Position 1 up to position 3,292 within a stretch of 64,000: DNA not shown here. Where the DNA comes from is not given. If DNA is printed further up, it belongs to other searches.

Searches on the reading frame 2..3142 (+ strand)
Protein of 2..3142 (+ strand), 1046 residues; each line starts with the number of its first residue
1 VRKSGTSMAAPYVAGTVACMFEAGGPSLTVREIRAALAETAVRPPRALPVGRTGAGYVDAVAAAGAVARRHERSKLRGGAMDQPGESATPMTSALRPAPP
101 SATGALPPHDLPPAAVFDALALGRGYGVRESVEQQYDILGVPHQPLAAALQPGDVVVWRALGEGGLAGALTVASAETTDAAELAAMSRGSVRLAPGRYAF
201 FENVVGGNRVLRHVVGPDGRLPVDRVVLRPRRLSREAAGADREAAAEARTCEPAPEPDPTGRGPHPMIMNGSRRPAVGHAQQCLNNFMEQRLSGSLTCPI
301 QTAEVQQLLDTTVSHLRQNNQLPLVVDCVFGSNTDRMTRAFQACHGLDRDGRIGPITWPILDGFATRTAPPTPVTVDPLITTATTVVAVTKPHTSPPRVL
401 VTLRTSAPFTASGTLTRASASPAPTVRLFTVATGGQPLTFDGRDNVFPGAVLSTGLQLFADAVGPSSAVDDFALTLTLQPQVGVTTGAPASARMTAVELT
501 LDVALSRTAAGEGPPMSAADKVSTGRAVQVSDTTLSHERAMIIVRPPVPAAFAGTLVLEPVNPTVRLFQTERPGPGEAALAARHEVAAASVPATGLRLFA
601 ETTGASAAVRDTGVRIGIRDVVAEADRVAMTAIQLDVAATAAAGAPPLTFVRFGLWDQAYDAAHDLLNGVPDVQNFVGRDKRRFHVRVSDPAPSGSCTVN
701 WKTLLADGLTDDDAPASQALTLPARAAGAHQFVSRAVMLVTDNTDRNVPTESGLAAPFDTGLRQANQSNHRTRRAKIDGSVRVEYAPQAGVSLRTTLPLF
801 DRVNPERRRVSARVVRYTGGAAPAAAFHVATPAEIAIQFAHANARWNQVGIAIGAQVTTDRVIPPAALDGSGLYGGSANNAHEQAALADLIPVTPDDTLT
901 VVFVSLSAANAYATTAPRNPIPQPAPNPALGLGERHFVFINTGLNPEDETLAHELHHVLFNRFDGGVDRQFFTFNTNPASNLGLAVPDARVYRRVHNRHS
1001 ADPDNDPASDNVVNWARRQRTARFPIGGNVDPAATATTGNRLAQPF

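Call 66: search_protein_families(library=pfam, alignment_id=A3, max_evalue=0.00001)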
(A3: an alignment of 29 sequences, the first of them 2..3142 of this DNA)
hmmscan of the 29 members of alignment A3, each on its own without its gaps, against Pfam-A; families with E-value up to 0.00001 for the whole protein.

A. member 1, window:2-3142:+ (1046 aa): 1 family
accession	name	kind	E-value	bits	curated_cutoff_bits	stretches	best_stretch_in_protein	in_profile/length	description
PF00082.27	Peptidase_S8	-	1e-06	28.7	21.8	1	2-42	235-274/288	Subtilase family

B. families by the number of members that match (of 29 scanned): 39 families (the first 25 are shown)
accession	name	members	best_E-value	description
PF09948.15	PpoB2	1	2.4e-64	Copper chaperone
PF01583.26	APS_kinase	1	5.8e-62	Adenylylsulphate kinase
PF01077.27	NIR_SIR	1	1.1e-55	Nitrite and sulphite reductase 4Fe-4S domain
PF07040.16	DUF1326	1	8.3e-53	Protein of unknown function (DUF1326)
PF04794.17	YdjC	1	1.7e-46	YdjC-like protein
PF05231.19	MASE1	1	8.3e-43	MASE1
PF01507.26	PAPS_reduct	1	6e-40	Phosphoadenosine phosphosulfate reductase domain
PF13379.11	NMT1_2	1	1.3e-36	NMT1-like family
PF12705.13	PDDEXK_1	1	1.1e-34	PD-(D/E)XK nuclease superfamily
PF00005.33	ABC_tran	1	6.3e-33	ABC transporter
PF03460.22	NIR_SIR_ferr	1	2.1e-32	Nitrite/Sulfite reductase ferredoxin-like half domain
PF02082.26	Rrf2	1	7.7e-32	Iron-dependent Transcriptional regulator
PF00733.27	Asn_synthase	1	6.6e-31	Asparagine synthase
PF13472.12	Lipase_GDSL_2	1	4.2e-27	GDSL-like Lipase/Acylhydrolase family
PF02602.20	HEM4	1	5.6e-27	Uroporphyrinogen-III synthase HemD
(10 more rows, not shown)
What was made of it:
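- Checked: It holds housekeeping-type genes such as sulfate assimilation (APS kinase, sulfite reductase, PAPS reductase) and two-component signalling (call 66).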
